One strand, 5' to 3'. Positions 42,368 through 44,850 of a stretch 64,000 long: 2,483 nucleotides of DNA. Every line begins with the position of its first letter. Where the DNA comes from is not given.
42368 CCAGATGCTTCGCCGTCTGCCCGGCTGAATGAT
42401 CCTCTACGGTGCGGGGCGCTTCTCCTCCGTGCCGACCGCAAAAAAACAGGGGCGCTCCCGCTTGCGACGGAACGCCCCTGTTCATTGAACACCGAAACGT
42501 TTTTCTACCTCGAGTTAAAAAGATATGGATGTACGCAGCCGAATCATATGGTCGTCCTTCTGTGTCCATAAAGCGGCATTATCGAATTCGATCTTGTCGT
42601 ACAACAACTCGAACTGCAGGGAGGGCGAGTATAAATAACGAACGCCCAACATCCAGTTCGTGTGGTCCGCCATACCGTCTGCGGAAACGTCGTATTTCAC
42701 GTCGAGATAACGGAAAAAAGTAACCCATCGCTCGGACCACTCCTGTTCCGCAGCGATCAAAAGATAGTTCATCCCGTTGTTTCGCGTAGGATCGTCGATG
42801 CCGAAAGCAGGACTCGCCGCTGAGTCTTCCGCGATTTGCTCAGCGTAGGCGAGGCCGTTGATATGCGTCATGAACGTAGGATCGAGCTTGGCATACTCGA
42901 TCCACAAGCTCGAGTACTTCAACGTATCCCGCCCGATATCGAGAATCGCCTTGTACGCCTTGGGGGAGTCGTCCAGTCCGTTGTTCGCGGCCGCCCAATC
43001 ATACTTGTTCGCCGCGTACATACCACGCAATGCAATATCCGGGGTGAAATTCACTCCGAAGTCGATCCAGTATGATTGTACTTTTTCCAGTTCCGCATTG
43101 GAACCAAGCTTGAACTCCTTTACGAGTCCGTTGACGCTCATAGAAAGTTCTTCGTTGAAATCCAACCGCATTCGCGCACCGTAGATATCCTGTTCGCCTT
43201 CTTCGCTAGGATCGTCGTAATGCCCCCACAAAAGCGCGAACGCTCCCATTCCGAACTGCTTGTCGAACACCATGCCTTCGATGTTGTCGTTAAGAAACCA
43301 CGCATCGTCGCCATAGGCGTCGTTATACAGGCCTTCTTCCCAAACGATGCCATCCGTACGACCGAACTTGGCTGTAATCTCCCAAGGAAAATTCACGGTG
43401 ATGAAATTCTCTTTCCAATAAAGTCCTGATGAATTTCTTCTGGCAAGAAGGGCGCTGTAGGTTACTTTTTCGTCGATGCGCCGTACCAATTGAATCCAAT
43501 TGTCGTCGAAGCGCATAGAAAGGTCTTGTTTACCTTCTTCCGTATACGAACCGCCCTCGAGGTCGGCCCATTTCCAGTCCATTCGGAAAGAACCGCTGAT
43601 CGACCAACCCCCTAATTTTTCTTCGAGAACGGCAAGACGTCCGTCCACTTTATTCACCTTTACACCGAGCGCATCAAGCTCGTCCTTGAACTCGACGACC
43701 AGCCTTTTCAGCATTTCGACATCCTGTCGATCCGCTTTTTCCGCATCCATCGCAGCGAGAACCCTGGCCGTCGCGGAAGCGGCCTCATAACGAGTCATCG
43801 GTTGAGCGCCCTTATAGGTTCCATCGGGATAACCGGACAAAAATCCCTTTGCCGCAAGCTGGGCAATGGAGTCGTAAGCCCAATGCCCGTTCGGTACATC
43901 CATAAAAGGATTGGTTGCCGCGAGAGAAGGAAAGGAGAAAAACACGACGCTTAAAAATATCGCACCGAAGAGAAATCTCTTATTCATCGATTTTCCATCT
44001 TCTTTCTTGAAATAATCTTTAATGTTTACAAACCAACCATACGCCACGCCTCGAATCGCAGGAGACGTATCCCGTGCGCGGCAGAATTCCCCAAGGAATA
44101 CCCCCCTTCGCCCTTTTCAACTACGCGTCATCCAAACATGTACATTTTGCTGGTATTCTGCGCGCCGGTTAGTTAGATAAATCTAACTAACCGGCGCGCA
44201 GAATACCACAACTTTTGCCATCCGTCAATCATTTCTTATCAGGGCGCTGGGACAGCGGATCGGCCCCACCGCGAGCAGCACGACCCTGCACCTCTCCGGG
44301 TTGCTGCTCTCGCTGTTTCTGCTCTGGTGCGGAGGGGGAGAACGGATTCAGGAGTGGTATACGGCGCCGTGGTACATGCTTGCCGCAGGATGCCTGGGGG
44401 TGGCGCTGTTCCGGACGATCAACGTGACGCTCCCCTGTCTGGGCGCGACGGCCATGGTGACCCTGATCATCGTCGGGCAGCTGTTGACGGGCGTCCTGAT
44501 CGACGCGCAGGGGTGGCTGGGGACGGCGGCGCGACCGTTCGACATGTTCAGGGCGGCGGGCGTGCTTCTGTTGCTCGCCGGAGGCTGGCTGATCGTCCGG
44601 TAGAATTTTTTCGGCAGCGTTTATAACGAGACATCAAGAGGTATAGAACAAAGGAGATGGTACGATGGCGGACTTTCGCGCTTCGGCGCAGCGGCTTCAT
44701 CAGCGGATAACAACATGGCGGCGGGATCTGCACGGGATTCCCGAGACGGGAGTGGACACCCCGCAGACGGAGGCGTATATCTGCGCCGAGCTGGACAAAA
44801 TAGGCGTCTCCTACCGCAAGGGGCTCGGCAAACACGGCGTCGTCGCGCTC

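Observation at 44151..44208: Perfect 58-nt palindrome at a rearrangement junction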

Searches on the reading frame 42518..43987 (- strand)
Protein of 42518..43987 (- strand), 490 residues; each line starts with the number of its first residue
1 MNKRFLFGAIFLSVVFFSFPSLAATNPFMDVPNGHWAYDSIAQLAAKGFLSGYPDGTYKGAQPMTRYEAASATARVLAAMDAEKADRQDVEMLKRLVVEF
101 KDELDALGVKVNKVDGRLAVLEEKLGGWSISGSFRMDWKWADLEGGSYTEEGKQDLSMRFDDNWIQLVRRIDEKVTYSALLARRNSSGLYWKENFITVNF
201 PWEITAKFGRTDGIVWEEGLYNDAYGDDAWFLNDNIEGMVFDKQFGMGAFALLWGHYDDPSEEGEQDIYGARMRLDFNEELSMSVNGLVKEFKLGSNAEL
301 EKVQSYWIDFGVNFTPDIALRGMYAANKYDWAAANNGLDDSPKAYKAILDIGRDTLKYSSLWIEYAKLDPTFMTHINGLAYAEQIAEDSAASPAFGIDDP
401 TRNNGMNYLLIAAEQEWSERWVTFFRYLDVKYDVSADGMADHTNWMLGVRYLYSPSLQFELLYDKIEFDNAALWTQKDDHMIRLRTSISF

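Call 9: find_encoding_contigs(protein=window:42518-43987:-, flank=10000, max_places=10)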
Protein window:42518-43987:- (490 aa): 3 contigs read that carry it; 3 places shown.
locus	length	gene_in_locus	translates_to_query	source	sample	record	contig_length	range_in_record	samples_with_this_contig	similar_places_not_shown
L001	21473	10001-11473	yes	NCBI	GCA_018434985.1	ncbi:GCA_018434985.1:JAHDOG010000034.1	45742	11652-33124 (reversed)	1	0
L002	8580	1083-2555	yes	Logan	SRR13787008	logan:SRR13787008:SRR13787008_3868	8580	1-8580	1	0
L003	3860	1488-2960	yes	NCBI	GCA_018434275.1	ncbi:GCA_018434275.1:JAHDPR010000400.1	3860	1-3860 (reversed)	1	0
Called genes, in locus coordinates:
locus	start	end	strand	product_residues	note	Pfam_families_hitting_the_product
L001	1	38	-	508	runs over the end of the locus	PF12161:HsdM_N, PF02384:N6_Mtase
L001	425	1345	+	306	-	PF01497:Peripla_BP_2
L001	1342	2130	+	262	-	PF00005:ABC_tran, PF02463:SMC_N (faint), PF13304:AAA_21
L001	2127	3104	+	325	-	PF01032:FecCD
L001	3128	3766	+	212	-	PF01618:MotA_ExbB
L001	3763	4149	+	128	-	PF02472:ExbD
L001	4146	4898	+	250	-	PF03544:TonB_C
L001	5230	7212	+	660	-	PF07715:Plug, PF00593:TonB_dep_Rec_b-barrel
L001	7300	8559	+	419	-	-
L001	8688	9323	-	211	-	PF01546:Peptidase_M20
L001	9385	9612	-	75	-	PF04657:DMT_YdcZ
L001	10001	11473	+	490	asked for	PF00395:SLH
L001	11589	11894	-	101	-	-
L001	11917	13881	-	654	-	PF00724:Oxidored_FMN, PF00070:Pyr_redox (faint), PF01134:GIDA (faint), PF01266:DAO (faint), PF01494:FAD_binding_3 (faint), PF07992:Pyr_redox_2, PF12831:FAD_oxidored (weak), PF13450:NAD_binding_8 (weak), +1 more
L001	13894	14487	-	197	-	PF02627:CMD (weak)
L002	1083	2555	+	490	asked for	PF00395:SLH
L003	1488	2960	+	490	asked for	PF00395:SLH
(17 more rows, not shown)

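Call 18: find_related_loci(query=window:42518-43987:-, collection=genome_contigs, flank=6000)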
Query window:42518-43987:- (490 aa) in genome_contigs; peptide patterns used: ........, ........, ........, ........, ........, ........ (x = any residue, [..] = any of these).
14 stretches matched a pattern; 2 encode a relative of the query (tblastn E <= 1e-3); 2 distinct loci.
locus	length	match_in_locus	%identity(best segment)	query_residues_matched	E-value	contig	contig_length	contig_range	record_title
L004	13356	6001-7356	64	29-490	0e+0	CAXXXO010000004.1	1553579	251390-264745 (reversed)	MAG: Aminobacteriaceae bacterium isolate 7caa735a-de06-4850-8bcf-85965688006c genome assembly, contig: contig_4, whole g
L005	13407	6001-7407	60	29-490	0e+0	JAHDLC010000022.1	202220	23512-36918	MAG: Synergistaceae bacterium isolate LM3-B4.3 k141_81929, whole genome shotgun sequence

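Call 26: find_homologous_proteins(query=window:42518-43987:-, max_evalue=1e-30)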
Query window:42518-43987:- (490 aa): 949 proteins with E <= 1e-30 among 8000 candidates; the best 120 are listed.
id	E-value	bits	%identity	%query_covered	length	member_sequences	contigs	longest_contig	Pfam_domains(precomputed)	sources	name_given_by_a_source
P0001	0.0e+0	1124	100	100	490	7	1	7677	PF00395.26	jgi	-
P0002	8.4e-199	680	64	94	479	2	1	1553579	PF00395.26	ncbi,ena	-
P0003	9.2e-198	676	63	94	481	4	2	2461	PF00395.26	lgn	-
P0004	2.6e-194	665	62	94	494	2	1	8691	PF00395.26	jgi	-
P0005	2.0e-188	645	56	100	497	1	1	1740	PF00395.26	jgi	-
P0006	4.4e-186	638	60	94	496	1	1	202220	PF00395.26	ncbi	-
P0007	1.4e-183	629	59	96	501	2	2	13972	PF00395.26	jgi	jgi:hypothetical protein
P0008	5.1e-177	608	56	95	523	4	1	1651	PF00395.26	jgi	-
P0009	1.4e-175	603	56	100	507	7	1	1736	PF00395.26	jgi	-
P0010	2.6e-166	573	52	100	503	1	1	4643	PF00395.26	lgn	-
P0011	1.9e-164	566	54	95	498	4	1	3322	PF00395.26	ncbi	-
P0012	6.5e-163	561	53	100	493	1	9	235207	PF00395.26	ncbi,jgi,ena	jgi:hypothetical protein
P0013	4.4e-161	555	52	96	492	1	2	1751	PF00395.26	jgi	jgi:hypothetical protein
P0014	3.0e-142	493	61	72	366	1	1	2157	PF00395.26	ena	-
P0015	8.9e-142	492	50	95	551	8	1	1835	PF00395.26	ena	-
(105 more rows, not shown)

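Call 27: list_cluster_members(proteins=[P0001])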
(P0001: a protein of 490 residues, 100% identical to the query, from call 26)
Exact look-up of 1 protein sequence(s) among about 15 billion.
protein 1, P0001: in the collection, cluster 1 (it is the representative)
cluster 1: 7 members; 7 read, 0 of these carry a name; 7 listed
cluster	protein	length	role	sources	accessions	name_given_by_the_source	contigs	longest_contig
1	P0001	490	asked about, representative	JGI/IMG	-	-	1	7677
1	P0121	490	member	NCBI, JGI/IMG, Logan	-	-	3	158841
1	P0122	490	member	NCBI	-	-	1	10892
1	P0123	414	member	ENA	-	-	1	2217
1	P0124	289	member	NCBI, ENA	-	-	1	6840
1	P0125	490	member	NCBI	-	-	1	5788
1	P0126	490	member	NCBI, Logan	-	-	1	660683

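Call 28: find_encoding_contigs(protein=P0126, flank=10000, max_places=4)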
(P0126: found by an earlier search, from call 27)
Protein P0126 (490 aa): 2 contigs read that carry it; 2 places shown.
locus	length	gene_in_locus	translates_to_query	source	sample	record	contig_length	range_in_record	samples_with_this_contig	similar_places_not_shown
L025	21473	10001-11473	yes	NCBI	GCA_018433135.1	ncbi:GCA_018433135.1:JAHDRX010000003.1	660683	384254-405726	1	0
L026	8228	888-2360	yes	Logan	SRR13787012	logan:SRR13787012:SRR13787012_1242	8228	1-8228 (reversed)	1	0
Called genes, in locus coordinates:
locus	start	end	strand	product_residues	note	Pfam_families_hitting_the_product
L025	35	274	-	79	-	-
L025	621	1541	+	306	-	PF01497:Peripla_BP_2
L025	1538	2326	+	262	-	PF00005:ABC_tran, PF02463:SMC_N (faint), PF13304:AAA_21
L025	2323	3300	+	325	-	PF01032:FecCD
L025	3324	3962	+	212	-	PF01618:MotA_ExbB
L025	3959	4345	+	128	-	PF02472:ExbD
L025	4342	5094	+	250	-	PF03544:TonB_C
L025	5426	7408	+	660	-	PF07715:Plug, PF00593:TonB_dep_Rec_b-barrel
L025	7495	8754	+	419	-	-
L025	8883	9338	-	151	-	PF01546:Peptidase_M20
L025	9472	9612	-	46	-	PF04657:DMT_YdcZ (weak)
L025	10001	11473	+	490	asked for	PF00395:SLH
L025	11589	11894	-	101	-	-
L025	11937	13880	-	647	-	PF00724:Oxidored_FMN, PF01266:DAO (faint), PF01494:FAD_binding_3 (faint), PF03486:HI0933_like (faint), PF07992:Pyr_redox_2, PF12831:FAD_oxidored (weak), PF13450:NAD_binding_8 (weak), PF00070:Pyr_redox (weak), +1 more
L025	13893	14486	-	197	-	PF02627:CMD (weak)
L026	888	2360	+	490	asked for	PF00395:SLH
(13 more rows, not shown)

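Call 29: find_encoding_contigs(protein=P0121, flank=10000, max_places=4)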
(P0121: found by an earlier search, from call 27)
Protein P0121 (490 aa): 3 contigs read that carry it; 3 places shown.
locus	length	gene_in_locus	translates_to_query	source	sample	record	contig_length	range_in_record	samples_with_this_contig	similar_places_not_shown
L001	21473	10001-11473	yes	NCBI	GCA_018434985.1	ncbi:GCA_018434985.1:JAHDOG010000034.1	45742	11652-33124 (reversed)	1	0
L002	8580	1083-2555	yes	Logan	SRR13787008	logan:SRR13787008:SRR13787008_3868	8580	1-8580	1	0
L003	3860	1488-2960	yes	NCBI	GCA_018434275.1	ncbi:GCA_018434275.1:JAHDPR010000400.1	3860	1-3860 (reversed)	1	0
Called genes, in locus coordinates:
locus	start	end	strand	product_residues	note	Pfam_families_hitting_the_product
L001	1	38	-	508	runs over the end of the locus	PF12161:HsdM_N, PF02384:N6_Mtase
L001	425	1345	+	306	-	PF01497:Peripla_BP_2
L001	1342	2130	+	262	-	PF00005:ABC_tran, PF02463:SMC_N (faint), PF13304:AAA_21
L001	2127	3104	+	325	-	PF01032:FecCD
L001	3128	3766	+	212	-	PF01618:MotA_ExbB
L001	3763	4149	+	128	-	PF02472:ExbD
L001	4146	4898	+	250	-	PF03544:TonB_C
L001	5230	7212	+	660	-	PF07715:Plug, PF00593:TonB_dep_Rec_b-barrel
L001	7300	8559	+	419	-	-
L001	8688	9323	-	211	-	PF01546:Peptidase_M20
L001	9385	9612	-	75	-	PF04657:DMT_YdcZ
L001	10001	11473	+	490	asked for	PF00395:SLH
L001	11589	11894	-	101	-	-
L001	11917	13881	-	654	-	PF00724:Oxidored_FMN, PF00070:Pyr_redox (faint), PF01134:GIDA (faint), PF01266:DAO (faint), PF01494:FAD_binding_3 (faint), PF07992:Pyr_redox_2, PF12831:FAD_oxidored (weak), PF13450:NAD_binding_8 (weak), +1 more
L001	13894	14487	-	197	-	PF02627:CMD (weak)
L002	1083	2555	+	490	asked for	PF00395:SLH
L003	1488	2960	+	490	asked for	PF00395:SLH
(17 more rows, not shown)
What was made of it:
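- Tried and rejected: One find_encoding_contigs look-up went on P0121, which turned out to be identical to the window protein (call 29).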

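Call 42: search_protein_families(library=pfam, proteins=[window:42518-43987:-], max_evalue=0.001)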
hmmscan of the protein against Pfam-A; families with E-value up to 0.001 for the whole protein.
window:42518-43987:- (490 aa): 1 family
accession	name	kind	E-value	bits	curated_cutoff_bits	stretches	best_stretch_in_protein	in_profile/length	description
PF00395.25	SLH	-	1.8e-10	41.1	20.8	1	27-70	1-44/44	S-layer homology domain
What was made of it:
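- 42515..43987 (-): Ectopic ompM-like gene (490 aa, SLH domain plus porin-like C-terminal region). GC is about 50% against 60-67% in the flanks. Pfam SLH (call 42).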

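Call 45: find_encoding_contigs(protein=P0004, flank=3000, max_places=2)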
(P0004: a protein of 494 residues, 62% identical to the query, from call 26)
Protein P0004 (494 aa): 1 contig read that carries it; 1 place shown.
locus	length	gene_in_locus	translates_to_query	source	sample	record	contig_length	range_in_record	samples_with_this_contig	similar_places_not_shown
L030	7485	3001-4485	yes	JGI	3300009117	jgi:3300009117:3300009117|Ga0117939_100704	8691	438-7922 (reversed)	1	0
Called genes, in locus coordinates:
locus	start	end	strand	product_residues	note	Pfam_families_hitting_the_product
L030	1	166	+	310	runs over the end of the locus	?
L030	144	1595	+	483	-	PF00294:PfkB, PF01467:CTP_transf_like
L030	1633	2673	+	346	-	PF01075:Glyco_transf_9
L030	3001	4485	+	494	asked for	PF00395:SLH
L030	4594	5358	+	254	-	-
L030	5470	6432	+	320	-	PF00365:PFK, PF01513:NAD_kinase (weak)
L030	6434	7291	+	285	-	PF14336:GLUCM-like_C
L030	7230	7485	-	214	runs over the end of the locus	PF07155:ECF-ribofla_trS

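Call 46: find_encoding_contigs(protein=P0012, flank=3000, max_places=2)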
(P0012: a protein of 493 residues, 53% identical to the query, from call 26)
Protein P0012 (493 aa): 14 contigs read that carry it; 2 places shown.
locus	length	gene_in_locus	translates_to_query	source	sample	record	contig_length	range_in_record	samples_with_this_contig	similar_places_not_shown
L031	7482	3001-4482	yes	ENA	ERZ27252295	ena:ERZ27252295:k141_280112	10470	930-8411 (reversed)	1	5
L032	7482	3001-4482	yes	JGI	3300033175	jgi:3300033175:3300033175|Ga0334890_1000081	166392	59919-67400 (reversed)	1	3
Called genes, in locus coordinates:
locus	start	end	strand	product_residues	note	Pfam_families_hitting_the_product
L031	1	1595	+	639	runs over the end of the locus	PF13439:Glyco_transf_4, PF13579:Glyco_trans_4_4, PF20706:GT4-conflict, PF00534:Glycos_transf_1, PF13692:Glyco_trans_1_4, PF05050:Methyltransf_21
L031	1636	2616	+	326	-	PF01370:Epimerase, PF04321:RmlD_sub_bind, PF16363:GDP_Man_Dehyd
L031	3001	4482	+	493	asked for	PF00395:SLH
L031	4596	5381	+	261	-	-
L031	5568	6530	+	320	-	PF00365:PFK, PF01513:NAD_kinase (weak)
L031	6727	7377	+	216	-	PF14336:GLUCM-like_C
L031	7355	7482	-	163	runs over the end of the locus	PF07155:ECF-ribofla_trS, PF12822:ECF_trnsprt (weak)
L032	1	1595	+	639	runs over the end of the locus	PF13439:Glyco_transf_4, PF13579:Glyco_trans_4_4, PF20706:GT4-conflict, PF00534:Glycos_transf_1, PF13692:Glyco_trans_1_4, PF05050:Methyltransf_21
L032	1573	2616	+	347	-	PF01370:Epimerase, PF04321:RmlD_sub_bind, PF16363:GDP_Man_Dehyd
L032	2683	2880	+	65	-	-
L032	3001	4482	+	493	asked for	PF00395:SLH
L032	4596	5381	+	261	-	-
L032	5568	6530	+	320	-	PF00365:PFK, PF01513:NAD_kinase (weak)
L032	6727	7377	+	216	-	PF14336:GLUCM-like_C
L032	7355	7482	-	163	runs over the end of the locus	PF07155:ECF-ribofla_trS, PF12822:ECF_trnsprt (weak)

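Call 47: find_encoding_contigs(protein=P0007, flank=3000, max_places=2)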
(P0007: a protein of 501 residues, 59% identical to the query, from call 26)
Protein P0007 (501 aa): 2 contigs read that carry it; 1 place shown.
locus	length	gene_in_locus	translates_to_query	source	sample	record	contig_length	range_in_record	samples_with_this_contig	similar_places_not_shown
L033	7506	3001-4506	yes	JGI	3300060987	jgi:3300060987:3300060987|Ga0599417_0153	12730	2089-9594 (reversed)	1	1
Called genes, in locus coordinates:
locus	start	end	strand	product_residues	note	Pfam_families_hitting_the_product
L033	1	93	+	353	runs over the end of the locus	PF13439:Glyco_transf_4, PF13579:Glyco_trans_4_4 (weak), PF20706:GT4-conflict (weak), PF00534:Glycos_transf_1, PF13692:Glyco_trans_1_4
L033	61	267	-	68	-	-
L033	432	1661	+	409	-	PF04932:Wzy_C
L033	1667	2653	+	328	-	PF01075:Glyco_transf_9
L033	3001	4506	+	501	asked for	PF00395:SLH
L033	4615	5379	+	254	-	-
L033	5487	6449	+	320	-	PF00365:PFK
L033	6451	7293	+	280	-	PF14336:GLUCM-like_C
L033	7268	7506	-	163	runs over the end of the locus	PF07155:ECF-ribofla_trS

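Call 51: find_encoding_contigs(protein=P0122, flank=6000, max_places=3)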
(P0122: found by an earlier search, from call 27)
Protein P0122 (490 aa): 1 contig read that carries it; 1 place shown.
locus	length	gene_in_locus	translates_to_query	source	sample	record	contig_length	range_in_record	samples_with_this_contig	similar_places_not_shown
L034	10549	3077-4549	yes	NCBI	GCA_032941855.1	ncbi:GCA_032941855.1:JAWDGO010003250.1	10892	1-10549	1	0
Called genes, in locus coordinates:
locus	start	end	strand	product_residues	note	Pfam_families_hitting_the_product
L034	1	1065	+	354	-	?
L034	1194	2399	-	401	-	PF01546:Peptidase_M20, PF07687:M20_dimer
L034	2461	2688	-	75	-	PF04657:DMT_YdcZ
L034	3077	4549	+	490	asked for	PF00395:SLH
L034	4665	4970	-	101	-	-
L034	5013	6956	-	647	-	PF00724:Oxidored_FMN, PF01266:DAO (faint), PF01494:FAD_binding_3 (faint), PF07992:Pyr_redox_2, PF12831:FAD_oxidored (weak), PF13450:NAD_binding_8 (weak), PF13738:Pyr_redox_3 (faint), PF00070:Pyr_redox (weak)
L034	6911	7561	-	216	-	PF02627:CMD (faint)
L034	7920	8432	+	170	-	PF07456:Hpre_diP_synt_I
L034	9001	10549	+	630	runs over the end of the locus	?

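Call 52: find_encoding_contigs(protein=P0001, flank=6000, max_places=3)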
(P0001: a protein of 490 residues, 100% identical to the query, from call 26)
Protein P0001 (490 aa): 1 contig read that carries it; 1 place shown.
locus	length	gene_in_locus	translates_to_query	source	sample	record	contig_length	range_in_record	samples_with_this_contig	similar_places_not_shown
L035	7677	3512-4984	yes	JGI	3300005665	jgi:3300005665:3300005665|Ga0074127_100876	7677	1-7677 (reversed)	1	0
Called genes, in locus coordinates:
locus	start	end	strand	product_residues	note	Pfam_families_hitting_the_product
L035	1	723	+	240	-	?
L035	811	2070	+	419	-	-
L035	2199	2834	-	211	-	PF01546:Peptidase_M20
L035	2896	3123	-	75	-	PF04657:DMT_YdcZ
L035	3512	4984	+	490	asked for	PF00395:SLH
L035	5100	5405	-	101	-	-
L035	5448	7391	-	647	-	PF00724:Oxidored_FMN, PF01266:DAO (faint), PF01494:FAD_binding_3 (faint), PF03486:HI0933_like (faint), PF07992:Pyr_redox_2, PF12831:FAD_oxidored (weak), PF13450:NAD_binding_8 (weak), PF00070:Pyr_redox (weak), +1 more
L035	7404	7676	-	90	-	?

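Call 67: find_encoding_contigs(protein=P0124, flank=7000, max_places=3)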
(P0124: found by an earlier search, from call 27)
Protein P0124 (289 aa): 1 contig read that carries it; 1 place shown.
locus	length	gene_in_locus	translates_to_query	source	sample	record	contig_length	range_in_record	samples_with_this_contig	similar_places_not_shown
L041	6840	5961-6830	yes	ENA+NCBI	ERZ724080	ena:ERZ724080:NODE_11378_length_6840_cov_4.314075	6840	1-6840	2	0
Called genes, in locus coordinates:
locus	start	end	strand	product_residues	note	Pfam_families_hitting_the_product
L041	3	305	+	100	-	?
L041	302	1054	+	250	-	PF03544:TonB_C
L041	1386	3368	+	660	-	PF07715:Plug, PF00593:TonB_dep_Rec_b-barrel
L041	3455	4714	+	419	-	-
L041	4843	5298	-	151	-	PF01546:Peptidase_M20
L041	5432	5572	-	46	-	PF04657:DMT_YdcZ (weak)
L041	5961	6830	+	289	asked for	PF00395:SLH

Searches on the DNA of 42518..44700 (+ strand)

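Call 15: search_rna_families(source=window, start=43700, end=44700, threshold=evalue, max_evalue=1)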
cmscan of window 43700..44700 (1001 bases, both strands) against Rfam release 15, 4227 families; matches with E-value up to 1: 5.
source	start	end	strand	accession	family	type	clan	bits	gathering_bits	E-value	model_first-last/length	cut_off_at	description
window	44151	44209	-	RF03839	MIR2599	Gene; miRNA;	-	31.1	120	0.00097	1-132/132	no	MIR2599 microRNA precursor family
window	44150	44209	-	RF03180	mir-3126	Gene; miRNA;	-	23.5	80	0.1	1-74/74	no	mir-3126 microRNA precursor family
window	44156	44201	-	RF01913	mir-2778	Gene; miRNA;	-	20.3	86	0.5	1-77/77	no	mir-2778 microRNA precursor family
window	44150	44209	-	RF00973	mir-597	Gene; miRNA;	-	19.2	100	0.94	1-97/97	no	mir-597 microRNA precursor family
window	44179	44261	-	RF00144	mir-199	Gene; miRNA;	-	18.4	60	0.31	1-80/80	no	mir-199 microRNA precursor family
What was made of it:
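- On Known RNA family (Rfam): Only miRNA-hairpin chance hits at 18-31 bits, against gathering scores of 60-120 bits (call 15).
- Tried and rejected: Rfam returned only chance miRNA hits (call 15).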

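Call 43: search_dna_similar(query=window:44100-44260:+, collection=plasmids, mode=distant, max_evalue=1, max_rows=10)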
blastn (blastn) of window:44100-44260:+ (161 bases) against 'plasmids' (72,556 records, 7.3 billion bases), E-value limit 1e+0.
No match.

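Call 44: search_dna_similar(query=window:44100-44260:+, collection=phages, mode=distant, max_evalue=1, max_rows=10)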
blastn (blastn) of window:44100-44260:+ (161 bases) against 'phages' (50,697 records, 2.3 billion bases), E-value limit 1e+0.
No match.
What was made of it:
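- On Protelomerase target (telRL): No phage match (call 44).
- No hit in PLSDB plasmids or in phages (calls 43, 44).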

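Call 70: search_rna_families(source=L005, start=5500, end=5960, threshold=evalue, max_evalue=1)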
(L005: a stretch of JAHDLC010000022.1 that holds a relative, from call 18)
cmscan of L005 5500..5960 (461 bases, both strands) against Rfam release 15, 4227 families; matches with E-value up to 1: 0.
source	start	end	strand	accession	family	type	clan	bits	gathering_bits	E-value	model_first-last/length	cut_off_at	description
